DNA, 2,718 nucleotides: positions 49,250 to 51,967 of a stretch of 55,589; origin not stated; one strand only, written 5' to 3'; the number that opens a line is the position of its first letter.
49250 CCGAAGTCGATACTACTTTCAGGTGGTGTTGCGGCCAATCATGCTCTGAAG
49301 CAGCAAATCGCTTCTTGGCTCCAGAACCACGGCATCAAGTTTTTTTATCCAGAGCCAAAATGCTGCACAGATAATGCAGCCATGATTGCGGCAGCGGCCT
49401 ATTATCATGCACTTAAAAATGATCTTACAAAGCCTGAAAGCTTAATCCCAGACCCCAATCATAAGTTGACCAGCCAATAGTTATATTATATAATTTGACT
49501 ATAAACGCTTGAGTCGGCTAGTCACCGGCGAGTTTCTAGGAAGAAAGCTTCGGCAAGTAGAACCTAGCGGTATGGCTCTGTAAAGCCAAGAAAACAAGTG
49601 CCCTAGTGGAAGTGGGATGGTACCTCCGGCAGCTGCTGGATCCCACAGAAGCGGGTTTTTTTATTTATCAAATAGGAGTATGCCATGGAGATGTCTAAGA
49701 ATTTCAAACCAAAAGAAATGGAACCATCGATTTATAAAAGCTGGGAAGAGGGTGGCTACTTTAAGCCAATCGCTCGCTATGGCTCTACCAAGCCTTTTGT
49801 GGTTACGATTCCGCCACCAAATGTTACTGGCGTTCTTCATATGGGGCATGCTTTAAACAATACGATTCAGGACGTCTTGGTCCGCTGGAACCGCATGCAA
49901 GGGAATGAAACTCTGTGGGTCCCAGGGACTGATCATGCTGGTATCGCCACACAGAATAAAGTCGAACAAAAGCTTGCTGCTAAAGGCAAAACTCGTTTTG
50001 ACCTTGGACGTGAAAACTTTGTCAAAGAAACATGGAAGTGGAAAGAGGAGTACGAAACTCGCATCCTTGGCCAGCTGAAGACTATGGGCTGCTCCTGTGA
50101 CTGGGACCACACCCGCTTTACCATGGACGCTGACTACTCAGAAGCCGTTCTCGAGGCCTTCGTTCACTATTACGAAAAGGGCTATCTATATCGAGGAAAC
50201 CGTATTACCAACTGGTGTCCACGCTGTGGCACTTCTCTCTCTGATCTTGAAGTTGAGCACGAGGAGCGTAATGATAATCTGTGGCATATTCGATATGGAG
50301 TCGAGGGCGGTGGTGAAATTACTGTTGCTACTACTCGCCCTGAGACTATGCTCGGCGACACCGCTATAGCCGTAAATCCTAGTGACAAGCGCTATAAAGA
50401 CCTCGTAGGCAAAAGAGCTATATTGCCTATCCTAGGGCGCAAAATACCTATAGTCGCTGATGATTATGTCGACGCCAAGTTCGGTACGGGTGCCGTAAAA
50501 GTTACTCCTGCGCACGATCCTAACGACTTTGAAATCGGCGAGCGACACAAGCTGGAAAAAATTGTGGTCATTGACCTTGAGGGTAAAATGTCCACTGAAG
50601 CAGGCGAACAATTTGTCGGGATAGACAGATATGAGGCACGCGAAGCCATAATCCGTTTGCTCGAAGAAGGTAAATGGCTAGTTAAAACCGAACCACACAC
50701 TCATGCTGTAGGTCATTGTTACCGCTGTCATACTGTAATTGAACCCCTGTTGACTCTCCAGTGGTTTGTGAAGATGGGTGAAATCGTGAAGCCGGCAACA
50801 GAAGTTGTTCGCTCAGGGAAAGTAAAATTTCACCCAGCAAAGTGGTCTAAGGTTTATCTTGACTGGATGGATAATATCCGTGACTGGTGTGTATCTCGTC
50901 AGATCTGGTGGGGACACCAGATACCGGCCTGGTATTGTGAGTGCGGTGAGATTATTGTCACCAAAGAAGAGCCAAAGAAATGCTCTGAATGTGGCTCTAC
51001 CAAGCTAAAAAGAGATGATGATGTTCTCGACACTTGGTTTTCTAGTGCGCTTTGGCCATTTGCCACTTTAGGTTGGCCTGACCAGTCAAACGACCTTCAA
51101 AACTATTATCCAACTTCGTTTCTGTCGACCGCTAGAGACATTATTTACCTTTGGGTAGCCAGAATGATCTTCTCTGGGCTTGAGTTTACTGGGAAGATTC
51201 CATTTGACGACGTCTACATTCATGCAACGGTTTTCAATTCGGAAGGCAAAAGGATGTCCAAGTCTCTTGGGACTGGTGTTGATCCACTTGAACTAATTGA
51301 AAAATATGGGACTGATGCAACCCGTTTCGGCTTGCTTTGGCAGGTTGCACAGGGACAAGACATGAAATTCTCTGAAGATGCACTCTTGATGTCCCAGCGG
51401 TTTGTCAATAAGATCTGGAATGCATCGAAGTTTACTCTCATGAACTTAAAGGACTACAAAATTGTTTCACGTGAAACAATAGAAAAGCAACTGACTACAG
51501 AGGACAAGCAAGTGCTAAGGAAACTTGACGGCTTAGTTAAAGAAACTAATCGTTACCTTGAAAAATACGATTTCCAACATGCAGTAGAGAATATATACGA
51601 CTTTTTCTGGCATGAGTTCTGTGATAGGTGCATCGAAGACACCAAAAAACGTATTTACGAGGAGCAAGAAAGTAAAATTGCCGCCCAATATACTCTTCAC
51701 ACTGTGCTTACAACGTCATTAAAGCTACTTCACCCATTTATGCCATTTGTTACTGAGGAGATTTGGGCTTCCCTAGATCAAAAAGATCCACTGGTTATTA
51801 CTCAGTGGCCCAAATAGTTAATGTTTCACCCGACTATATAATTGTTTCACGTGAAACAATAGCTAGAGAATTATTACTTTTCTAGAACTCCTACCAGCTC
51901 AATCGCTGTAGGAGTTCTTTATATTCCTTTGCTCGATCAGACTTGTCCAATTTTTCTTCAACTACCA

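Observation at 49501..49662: Ultrashort-Stem-I T-box riboswitch re-specified to valine, with terminator output, on valS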

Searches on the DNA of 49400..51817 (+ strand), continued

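Call 61: search_with_rna_model(model_id=R1, sources=[window, L006, L081, L082, L085, L086, L088, L089, L094, L164, L167, L166], max_evalue=0.000001, make_alignment=true)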
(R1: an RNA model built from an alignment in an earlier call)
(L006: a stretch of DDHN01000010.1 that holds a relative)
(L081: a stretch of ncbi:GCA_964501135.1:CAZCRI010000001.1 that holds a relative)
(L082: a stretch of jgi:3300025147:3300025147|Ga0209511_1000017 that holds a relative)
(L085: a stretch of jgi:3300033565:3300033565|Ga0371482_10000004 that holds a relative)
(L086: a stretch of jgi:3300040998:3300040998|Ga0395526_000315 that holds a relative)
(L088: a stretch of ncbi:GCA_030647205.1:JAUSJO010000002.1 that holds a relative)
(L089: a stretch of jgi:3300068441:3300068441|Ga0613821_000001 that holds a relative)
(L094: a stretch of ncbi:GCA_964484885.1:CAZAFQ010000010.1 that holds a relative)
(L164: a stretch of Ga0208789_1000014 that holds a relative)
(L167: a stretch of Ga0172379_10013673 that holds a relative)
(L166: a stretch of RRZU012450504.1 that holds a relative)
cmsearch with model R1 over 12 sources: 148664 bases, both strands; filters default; matches with E-value up to 0.000001: 12.
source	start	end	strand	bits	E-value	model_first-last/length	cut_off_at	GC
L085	2830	2986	+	173.5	1e-40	1-157/157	no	0.54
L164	5175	5331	+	171.6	2.9e-40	1-157/157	no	0.52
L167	3722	3879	+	168.8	1.5e-39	1-157/157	no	0.54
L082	2733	2889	+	165.9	7.7e-39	1-157/157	no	0.54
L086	2830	2985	+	163.7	2.6e-38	1-157/157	no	0.49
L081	2814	2976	+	161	1.2e-37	1-157/157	no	0.48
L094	2883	3049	+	135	3.1e-31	1-157/157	no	0.5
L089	2790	2957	+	134.6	3.9e-31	1-157/157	no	0.48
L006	58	208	+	129.3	7.9e-30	1-157/157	no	0.51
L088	2814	2982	+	124.9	9.2e-29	1-157/157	no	0.47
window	49502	49662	+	119.7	1.8e-27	1-157/157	no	0.52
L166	83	246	+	60.4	7.1e-13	1-157/157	no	0.34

Alignment A3: 12 matches aligned to the model, 187 columns, each read 5' to 3' on its own strand. Consensus structure (alignment columns), stored with it:
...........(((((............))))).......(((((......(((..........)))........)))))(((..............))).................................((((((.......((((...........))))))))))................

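Call 74: search_with_rna_model(model_id=R1, sources=[L168, L169, L092], max_evalue=10, show_alignments=2)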
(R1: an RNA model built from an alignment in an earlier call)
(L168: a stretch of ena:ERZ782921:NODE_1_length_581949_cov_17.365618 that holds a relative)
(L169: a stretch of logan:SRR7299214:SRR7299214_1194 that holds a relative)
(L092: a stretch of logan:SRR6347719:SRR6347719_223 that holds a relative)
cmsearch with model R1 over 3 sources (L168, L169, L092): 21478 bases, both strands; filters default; matches with E-value up to 10: 7.
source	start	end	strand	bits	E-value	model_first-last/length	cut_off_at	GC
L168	2787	2973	+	122.1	6.7e-29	1-157/157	no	0.44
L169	2787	2973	+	122.1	6.7e-29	1-157/157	no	0.44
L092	5691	5724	-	8.5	0.6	34-67/157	no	0.29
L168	8035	8139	+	6.4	2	1-157/157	no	0.35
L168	7876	7901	+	5.6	3.1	38-63/157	no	0.27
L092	5632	5664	-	4.5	6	1-157/157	no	0.39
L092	5780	5836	-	3.6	9.8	90-141/157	no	0.4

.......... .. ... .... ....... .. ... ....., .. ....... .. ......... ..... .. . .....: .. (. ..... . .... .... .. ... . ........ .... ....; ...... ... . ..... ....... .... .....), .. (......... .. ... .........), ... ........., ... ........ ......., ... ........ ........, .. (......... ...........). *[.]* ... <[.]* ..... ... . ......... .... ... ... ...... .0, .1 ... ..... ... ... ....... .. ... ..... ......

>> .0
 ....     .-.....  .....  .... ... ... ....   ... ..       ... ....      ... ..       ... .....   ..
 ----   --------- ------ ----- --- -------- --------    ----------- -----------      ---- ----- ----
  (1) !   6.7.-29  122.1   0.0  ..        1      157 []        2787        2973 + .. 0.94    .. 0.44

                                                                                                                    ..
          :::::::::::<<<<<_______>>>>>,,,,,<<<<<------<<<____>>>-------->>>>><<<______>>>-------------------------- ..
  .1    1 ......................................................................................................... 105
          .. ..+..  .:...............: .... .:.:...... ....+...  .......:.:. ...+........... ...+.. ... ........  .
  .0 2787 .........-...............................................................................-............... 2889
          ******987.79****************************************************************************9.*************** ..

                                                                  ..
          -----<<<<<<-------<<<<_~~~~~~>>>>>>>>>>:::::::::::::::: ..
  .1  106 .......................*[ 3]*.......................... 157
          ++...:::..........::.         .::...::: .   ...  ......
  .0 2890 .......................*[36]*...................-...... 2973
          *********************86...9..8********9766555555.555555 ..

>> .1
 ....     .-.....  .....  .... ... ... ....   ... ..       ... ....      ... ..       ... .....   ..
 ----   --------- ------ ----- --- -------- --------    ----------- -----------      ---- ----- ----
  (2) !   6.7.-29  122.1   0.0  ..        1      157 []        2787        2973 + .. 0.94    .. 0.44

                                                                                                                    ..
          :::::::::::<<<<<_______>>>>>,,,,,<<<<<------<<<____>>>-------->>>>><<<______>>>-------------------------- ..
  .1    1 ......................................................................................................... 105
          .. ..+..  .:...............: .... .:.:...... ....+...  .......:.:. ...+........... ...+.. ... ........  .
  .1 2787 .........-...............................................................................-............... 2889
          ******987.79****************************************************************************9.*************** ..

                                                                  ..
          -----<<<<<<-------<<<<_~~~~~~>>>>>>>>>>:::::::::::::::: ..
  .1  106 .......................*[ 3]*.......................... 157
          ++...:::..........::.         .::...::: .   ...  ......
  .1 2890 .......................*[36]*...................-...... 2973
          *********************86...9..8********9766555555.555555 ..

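Call 75: search_with_rna_model(model_id=R1, sources=[window, L006, L081, L082, L085, L086, L088, L089, L094, L164, L167, L168], max_evalue=0.000001, make_alignment=true)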
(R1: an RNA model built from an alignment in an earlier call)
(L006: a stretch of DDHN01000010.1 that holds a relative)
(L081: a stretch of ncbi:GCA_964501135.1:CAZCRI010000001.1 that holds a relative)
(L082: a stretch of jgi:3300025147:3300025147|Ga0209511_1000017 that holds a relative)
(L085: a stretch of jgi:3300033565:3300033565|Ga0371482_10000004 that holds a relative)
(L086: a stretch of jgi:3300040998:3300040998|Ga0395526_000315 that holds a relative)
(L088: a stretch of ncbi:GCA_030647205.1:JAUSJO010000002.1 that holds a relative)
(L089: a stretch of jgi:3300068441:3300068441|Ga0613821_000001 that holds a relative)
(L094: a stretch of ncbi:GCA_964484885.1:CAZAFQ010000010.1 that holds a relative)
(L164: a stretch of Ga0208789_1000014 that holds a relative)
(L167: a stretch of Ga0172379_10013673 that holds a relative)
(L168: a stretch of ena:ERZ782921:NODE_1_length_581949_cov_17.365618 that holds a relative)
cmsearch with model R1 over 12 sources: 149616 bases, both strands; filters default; matches with E-value up to 0.000001: 12.
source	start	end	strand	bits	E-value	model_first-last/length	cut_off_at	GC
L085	2830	2986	+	173.5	1e-40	1-157/157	no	0.54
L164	5175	5331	+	171.6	2.9e-40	1-157/157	no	0.52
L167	3722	3879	+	168.8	1.5e-39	1-157/157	no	0.54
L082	2733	2889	+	165.9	7.7e-39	1-157/157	no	0.54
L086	2830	2985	+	163.7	2.6e-38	1-157/157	no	0.49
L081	2814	2976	+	161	1.2e-37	1-157/157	no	0.48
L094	2883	3049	+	135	3.1e-31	1-157/157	no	0.5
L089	2790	2957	+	134.6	3.9e-31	1-157/157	no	0.48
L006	58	208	+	129.3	8e-30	1-157/157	no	0.51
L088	2814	2982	+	124.9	9.2e-29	1-157/157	no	0.47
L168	2787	2973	+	122.1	4.7e-28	1-157/157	no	0.44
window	49502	49662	+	119.7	1.8e-27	1-157/157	no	0.52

Alignment A4: 12 matches aligned to the model, 214 columns, each read 5' to 3' on its own strand. Consensus structure (alignment columns), stored with it:
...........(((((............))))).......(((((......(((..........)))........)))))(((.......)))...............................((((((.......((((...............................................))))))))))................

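Call 78: build_rna_model(alignment_id=A4, structure=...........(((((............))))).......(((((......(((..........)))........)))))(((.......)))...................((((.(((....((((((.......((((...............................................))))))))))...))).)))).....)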
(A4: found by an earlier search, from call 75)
Model R2 built from alignment A4 (12 sequences, 214 columns); structure: as given.
model positions 157; base pairs 33; branch points 3; effective number of sequences 1.63; information 0.59 bits per position. Calibrated on 0.2 Mb of random sequence (short: E-values are rough).
structure used (alignment columns):
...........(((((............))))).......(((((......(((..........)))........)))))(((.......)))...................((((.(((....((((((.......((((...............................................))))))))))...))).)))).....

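Call 79: search_with_rna_model(model_id=R2, sources=[window, L006, L081, L082, L085, L086, L088, L089, L094, L164, L167, L168, L166, L055, L032, L007], max_evalue=0.01, make_alignment=true)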
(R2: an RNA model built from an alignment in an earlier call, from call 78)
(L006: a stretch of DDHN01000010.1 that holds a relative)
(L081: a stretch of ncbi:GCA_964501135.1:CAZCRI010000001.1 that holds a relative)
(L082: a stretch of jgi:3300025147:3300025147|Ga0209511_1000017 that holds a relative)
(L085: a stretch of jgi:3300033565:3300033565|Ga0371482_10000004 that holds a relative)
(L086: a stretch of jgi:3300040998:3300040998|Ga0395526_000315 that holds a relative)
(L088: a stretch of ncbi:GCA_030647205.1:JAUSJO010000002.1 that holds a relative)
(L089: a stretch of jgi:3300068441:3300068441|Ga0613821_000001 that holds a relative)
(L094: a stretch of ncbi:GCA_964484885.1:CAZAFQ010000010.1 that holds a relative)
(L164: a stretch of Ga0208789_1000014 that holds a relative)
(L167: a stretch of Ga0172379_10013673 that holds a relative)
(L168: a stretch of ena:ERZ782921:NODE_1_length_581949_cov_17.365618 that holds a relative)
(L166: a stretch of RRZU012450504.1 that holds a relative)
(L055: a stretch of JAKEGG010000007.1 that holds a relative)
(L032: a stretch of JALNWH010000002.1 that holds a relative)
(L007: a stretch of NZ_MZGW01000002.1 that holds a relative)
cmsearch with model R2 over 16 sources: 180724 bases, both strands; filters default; matches with E-value up to 0.01: 16.
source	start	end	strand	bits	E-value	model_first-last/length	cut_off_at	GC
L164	5175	5331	+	177.7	5e-40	1-157/157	no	0.52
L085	2830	2986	+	175.7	1.5e-39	1-157/157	no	0.54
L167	3722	3879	+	175.2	1.9e-39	1-157/157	no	0.54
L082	2733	2889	+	171.2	1.7e-38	1-157/157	no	0.54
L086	2830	2985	+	166.7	2.1e-37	1-157/157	no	0.49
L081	2814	2976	+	163.6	1.1e-36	1-157/157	no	0.48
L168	2787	2973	+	140.8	2.7e-31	1-157/157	no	0.44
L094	2883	3048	+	133.8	1.2e-29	1-157/157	no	0.5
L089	2790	2957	+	132.5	2.5e-29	1-157/157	no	0.48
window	49502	49662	+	127.3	4.2e-28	1-157/157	no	0.52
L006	58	208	+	123.9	2.7e-27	1-157/157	no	0.51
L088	2814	2982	+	114.6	4.3e-25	1-157/157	no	0.47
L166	83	245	+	57.9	1.1e-11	1-157/157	no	0.34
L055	2839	2982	+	52.2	2.6e-10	1-157/157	no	0.41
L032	2804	2957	+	39.6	2.4e-07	1-157/157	no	0.45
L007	2807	2963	+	39.5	2.6e-07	1-157/157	no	0.38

Alignment A5: 16 matches aligned to the model, 231 columns, each read 5' to 3' on its own strand. Consensus structure (alignment columns), stored with it:
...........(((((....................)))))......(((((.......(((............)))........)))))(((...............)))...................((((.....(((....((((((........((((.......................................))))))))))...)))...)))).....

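Call 81: search_with_rna_model(model_id=R2, sources=[window, L006, L081, L082, L085, L086, L088, L089, L094, L164, L167, L168], max_evalue=0.000001, make_alignment=true)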
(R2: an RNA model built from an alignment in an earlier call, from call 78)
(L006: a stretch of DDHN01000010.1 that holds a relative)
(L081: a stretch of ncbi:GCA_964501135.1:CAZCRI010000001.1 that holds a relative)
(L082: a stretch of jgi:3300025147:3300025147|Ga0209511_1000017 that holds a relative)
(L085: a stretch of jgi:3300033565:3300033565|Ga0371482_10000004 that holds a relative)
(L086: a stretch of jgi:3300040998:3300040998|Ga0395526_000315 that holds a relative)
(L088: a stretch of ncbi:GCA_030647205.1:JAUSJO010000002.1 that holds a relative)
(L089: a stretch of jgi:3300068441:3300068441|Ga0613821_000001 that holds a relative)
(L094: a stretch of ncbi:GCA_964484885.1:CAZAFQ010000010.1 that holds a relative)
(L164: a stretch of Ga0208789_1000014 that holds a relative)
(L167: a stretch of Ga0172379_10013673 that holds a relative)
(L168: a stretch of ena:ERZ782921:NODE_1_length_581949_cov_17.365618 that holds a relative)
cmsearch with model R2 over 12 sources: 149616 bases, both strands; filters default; matches with E-value up to 0.000001: 12.
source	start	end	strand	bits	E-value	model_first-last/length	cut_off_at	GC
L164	5175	5331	+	177.7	4.2e-40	1-157/157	no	0.52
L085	2830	2986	+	175.7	1.2e-39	1-157/157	no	0.54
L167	3722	3879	+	175.2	1.6e-39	1-157/157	no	0.54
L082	2733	2889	+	171.2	1.4e-38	1-157/157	no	0.54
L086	2830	2985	+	166.7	1.7e-37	1-157/157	no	0.49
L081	2814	2976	+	163.6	9.2e-37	1-157/157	no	0.48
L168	2787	2973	+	140.8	2.2e-31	1-157/157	no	0.44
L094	2883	3048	+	133.8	1e-29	1-157/157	no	0.5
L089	2790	2957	+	132.5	2e-29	1-157/157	no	0.48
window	49502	49662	+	127.3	3.5e-28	1-157/157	no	0.52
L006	58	208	+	123.9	2.2e-27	1-157/157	no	0.51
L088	2814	2982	+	114.6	3.5e-25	1-157/157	no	0.47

Alignment A6: 12 matches aligned to the model, 205 columns, each read 5' to 3' on its own strand. Consensus structure (alignment columns), stored with it:
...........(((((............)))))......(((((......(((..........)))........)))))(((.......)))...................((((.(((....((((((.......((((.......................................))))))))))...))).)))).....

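Call 94: search_with_rna_model(model_id=R2, sources=[L006, L081, L082, L085, L086, L088, L089, L094, L164, L167, L168], max_evalue=0.000001, make_alignment=true)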
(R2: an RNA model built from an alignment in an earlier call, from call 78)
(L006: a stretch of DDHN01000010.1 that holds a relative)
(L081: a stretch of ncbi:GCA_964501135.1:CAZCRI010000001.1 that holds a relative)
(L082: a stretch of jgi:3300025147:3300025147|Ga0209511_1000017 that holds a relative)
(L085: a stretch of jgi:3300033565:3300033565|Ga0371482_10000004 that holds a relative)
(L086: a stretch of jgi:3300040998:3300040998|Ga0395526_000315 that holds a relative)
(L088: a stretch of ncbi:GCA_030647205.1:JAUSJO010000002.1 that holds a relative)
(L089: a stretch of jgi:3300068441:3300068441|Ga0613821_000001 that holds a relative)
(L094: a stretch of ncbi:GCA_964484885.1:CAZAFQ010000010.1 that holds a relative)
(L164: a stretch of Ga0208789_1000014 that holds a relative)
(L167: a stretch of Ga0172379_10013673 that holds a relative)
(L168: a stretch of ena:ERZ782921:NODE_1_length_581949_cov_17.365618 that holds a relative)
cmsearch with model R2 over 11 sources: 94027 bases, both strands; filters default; matches with E-value up to 0.000001: 11.
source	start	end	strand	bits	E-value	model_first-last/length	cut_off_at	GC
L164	5175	5331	+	177.7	2.6e-40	1-157/157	no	0.52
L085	2830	2986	+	175.7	7.8e-40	1-157/157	no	0.54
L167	3722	3879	+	175.2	1e-39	1-157/157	no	0.54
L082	2733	2889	+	171.2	8.9e-39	1-157/157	no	0.54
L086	2830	2985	+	166.7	1.1e-37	1-157/157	no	0.49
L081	2814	2976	+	163.6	5.8e-37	1-157/157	no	0.48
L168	2787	2973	+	140.8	1.4e-31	1-157/157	no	0.44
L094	2883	3048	+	133.8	6.4e-30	1-157/157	no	0.5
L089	2790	2957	+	132.5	1.3e-29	1-157/157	no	0.48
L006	58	208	+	123.9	1.4e-27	1-157/157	no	0.51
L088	2814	2982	+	114.6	2.2e-25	1-157/157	no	0.47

Alignment A7: 11 matches aligned to the model, 205 columns, each read 5' to 3' on its own strand. Consensus structure (alignment columns), stored with it:
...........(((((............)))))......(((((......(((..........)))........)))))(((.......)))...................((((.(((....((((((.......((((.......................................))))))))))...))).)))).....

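Call 95: build_rna_model(alignment_id=A7)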
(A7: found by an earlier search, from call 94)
Model R3 built from alignment A7 (11 sequences, 205 columns); structure: stored with the alignment.
model positions 159; base pairs 33; branch points 3; effective number of sequences 1.52; information 0.59 bits per position. Calibrated on 0.2 Mb of random sequence (short: E-values are rough).
structure used (alignment columns):
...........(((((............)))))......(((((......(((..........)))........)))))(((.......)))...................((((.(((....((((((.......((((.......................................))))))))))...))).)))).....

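Call 96: search_with_rna_model(model_id=R3, source=window, max_evalue=10, show_alignments=1)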
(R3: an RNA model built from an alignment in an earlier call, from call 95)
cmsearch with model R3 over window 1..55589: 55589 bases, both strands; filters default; matches with E-value up to 10: 2.
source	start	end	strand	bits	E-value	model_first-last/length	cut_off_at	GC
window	49502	49661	+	107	4e-25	1-159/159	no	0.52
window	14678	14703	+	6.6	3.9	38-63/159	no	0.46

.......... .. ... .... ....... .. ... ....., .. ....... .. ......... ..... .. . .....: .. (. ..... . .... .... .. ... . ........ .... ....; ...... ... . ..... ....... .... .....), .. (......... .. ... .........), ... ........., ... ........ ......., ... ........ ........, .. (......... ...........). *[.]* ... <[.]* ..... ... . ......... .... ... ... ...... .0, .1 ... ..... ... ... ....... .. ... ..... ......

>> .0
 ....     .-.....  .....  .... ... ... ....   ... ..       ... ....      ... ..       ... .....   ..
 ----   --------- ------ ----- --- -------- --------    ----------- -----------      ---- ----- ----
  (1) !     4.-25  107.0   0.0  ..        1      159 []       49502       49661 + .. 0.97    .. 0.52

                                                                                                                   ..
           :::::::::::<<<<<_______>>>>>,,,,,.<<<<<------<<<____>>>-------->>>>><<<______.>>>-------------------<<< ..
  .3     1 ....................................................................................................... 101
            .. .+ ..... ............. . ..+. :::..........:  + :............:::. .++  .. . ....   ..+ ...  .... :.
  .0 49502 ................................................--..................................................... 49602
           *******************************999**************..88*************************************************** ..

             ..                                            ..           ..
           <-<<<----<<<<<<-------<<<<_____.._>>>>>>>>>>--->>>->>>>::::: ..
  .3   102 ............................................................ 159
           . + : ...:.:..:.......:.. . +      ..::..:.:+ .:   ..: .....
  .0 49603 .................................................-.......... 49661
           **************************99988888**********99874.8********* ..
